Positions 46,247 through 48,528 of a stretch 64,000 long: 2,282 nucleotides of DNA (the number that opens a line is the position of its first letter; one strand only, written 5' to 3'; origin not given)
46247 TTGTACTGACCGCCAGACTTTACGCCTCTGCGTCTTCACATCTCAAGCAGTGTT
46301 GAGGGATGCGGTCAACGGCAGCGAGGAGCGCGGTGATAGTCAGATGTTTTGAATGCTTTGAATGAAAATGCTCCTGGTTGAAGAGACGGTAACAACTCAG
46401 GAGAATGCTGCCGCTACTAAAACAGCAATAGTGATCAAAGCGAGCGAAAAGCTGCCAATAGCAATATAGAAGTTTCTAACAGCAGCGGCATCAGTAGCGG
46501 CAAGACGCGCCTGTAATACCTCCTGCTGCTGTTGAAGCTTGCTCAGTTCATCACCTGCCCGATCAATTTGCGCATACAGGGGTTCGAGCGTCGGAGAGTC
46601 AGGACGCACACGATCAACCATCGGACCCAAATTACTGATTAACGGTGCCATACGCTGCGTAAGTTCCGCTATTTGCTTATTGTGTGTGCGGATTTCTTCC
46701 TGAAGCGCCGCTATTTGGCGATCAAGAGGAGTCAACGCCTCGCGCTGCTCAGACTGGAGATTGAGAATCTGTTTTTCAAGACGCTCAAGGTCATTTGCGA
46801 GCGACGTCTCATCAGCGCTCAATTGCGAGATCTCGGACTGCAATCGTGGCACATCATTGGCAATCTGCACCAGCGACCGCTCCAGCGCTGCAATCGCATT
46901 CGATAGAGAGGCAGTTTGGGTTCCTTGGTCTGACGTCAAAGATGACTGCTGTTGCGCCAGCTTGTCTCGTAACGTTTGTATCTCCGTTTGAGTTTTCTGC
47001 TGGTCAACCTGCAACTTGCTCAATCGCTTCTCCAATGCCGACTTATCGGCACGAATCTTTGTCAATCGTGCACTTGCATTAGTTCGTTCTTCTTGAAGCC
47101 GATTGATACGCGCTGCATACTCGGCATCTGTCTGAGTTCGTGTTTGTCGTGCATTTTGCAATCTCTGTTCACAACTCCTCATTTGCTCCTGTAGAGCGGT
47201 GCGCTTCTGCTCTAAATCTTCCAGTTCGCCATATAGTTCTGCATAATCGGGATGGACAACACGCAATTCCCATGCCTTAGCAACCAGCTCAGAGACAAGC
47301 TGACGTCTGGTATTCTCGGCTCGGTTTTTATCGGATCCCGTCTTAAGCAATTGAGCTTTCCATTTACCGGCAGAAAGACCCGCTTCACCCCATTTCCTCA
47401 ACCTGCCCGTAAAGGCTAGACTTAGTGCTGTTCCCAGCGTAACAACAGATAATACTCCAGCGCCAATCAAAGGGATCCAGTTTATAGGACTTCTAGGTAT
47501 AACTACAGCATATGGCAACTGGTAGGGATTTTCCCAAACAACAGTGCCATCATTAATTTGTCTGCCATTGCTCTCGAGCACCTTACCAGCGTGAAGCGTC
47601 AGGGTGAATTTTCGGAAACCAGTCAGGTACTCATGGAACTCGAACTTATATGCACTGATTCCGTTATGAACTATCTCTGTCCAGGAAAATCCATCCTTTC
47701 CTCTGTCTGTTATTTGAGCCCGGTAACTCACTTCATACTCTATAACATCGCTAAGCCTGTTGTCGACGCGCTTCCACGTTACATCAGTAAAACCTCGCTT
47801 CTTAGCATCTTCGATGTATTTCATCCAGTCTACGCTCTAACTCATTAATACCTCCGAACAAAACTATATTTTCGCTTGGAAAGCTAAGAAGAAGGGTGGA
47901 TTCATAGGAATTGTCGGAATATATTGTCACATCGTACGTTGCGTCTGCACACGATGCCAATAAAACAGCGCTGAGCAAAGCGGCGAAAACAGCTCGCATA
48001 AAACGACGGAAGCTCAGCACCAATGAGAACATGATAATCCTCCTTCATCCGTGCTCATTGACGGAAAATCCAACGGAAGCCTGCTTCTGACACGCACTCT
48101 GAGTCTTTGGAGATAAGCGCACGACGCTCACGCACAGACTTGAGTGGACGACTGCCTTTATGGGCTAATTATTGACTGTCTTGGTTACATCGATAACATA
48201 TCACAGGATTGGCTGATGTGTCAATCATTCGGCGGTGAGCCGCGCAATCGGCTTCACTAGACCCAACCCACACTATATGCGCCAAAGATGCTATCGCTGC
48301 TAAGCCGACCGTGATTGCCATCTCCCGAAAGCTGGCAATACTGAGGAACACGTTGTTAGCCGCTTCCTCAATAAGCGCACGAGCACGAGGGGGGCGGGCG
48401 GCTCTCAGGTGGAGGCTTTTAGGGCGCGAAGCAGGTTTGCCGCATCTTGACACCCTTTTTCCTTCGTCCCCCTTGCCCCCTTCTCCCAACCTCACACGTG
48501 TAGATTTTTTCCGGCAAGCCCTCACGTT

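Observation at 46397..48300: Low-GC island encoding a two-TM coiled-coil protein and a small lipoprotein, bracketed by repeat clusters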

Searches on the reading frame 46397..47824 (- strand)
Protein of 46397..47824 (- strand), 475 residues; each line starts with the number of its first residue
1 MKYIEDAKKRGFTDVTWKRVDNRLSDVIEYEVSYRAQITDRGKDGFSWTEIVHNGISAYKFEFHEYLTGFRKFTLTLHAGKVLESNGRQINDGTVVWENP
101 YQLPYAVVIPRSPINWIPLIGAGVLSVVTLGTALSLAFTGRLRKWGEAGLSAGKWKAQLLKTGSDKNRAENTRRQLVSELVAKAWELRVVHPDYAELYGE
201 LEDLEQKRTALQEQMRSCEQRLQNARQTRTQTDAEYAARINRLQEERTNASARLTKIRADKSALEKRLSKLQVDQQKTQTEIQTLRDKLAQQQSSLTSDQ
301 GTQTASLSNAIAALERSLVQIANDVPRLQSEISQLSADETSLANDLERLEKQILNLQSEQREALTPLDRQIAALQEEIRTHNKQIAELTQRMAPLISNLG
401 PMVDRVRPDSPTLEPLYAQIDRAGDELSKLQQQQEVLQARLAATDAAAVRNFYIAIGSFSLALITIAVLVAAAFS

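Call 4: search_protein_families(library=pfam, proteins=[window:46397-47824:-], max_evalue=0.1)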
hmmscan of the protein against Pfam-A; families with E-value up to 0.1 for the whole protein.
window:46397-47824:- (475 aa): 29 families (the best 25 are shown)
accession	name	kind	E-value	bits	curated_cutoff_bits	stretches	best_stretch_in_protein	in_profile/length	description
PF25762.1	HAUS1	-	2e-05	25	40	0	302-392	100-186/236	HAUS augmin-like complex subunit 1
PF09787.14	Golgin_A5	-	2.7e-05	24.3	31.7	1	198-389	46-240/305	Golgin subfamily A member 5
PF25450.1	Rab11-FIP3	-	5.1e-05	24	31.9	2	299-363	51-115/125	Rab11-FIP3-like domain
PF13851.11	GAS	-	6.9e-05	22.8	32.3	0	305-392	29-115/200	Growth-arrest specific micro-tubule binding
PF04513.17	Baculo_PEP_C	-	0.00013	22.5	38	1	308-396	30-119/140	Baculovirus polyhedron envelope protein, PEP, C terminus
PF25443.1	ANG-1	-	0.00014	22.5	28.5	0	327-398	11-82/105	ANG-1-like domain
PF06005.17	ZapB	-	0.00042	21.2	31.5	0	313-363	8-58/71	Cell division protein ZapB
PF17675.6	APG6_N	-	0.00079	20.3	45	0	172-232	44-100/132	Apg6 coiled-coil region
PF03961.19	FapA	-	0.0011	19.1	31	1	191-271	148-229/272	Flagellar Assembly Protein A beta solenoid domain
PF16043.11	DUF4795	-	0.0013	18.6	34.8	0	201-297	9-112/208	Domain of unknown function (DUF4795)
PF14362.11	DUF4407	-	0.0029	17.4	31.3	1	346-446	118-216/297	Domain of unknown function (DUF4407)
PF04632.18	FUSC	-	0.0034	16.5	30.9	1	122-341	142-340/660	Fusaric acid resistance protein family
PF05531.17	NPV_P10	-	0.0057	17.6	29.8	0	397-438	21-62/75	Nucleopolyhedrovirus P10 protein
PF10234.14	Cluap1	-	0.0073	16.2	25.8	0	166-273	118-221/268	Clusterin-associated protein-1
PF14662.11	KASH_CCD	-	0.0083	16.6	43.3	1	204-353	41-188/191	Coiled-coil region of CCDC155 or KASH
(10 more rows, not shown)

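Call 6: search_protein_families(library=ncbifam, proteins=[window:46397-47824:-], max_evalue=10)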
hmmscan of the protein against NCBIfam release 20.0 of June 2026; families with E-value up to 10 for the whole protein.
window:46397-47824:- (475 aa): 45 families (the best 25 are shown)
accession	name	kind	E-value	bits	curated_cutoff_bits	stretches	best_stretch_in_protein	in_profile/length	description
TIGR02168.1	SMC_prok_B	equivalog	5.8e-14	50.8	567.35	1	162-444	664-943/1181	chromosome segregation protein SMC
NF045487.1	ASRP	equivalog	9.9e-13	47.5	300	2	260-453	311-481/593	archaea-specific SMC-related protein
TIGR04523.1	Mplasa_alph_rch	subfamily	5.8e-12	44.4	270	1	164-430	349-615/745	helix-rich protein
TIGR02169.1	SMC_prok_A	equivalog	2.9e-10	38.5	729.4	1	195-446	678-939/1165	chromosome segregation protein SMC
NF003034.1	PRK03918.1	equivalog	1.2e-07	30.2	700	2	303-442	187-324/878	DNA double-strand break repair ATPase Rad50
NF041034.1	Rad50_Sulf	equivalog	2.4e-07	29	1000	1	188-393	489-694/872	DNA double-strand break repair ATPase Rad50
NF002572.0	PRK02224.1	equivalog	3.4e-07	28.9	1087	1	193-445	200-432/888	DNA double-strand break repair ATPase Rad50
NF038218.1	IcmG_DotF_IVB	equivalog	1.7e-06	27.9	200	2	241-326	99-183/266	type IVB secretion system protein IcmG/DotF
TIGR04211.1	SH3_and_anchor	equivalog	2e-06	27.6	65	3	299-395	63-158/198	TIGR04211 family SH3 domain-containing protein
NF045780.1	TrlF_fam_ATP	equivalog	7.9e-06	24.9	350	1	158-399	478-706/944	TrlF family AAA-like ATPase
NF041035.1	Rad50_Halo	equivalog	6e-05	21.6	1000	1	166-442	229-499/883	DNA double-strand break repair ATPase Rad50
NF040788.1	S-lay_SlaB_Mtsph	equivalog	7.4e-05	21.8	700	2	282-347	317-381/416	S-layer protein SlaB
NF008644.1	PRK11637.1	equivalog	0.00037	19.6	270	2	360-450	2-92/385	murein hydrolase activator EnvC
TIGR03185.1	DNA_S_dndD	equivalog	0.00066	18.3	245.85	1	179-435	217-474/650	DNA sulfur modification protein DndD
NF002244.0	PRK01156.1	equivalog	0.0021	16.2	847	2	313-433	163-281/895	DNA double-strand break repair ATPase Rad50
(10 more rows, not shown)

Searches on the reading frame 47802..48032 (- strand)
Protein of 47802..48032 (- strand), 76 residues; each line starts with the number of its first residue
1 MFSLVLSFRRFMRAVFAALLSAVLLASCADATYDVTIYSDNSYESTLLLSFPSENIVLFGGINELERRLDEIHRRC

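Call 4: search_protein_families(library=pfam, proteins=[window:47802-48032:-], max_evalue=0.1)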
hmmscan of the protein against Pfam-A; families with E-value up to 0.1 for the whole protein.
window:47802-48032:- (76 aa): 2 families
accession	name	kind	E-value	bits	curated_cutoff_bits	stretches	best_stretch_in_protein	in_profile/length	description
PF13418.12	Kelch_4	-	0.056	13.8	21.6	1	52-74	11-33/49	Galactose oxidase, central domain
PF16346.12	GH32_BT1760-like_C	-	0.075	13.4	31.4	1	23-43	117-137/176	GH32, BT1760-like, C-terminal domain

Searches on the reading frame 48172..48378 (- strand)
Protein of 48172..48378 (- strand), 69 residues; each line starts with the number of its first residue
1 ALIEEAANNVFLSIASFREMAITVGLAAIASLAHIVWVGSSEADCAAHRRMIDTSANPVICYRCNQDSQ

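Call 73: search_protein_families(library=pfam, proteins=[window:48172-48378:-], max_evalue=0.01)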
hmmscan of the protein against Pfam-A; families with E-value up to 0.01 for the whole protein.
seq(69 aa): 0 families
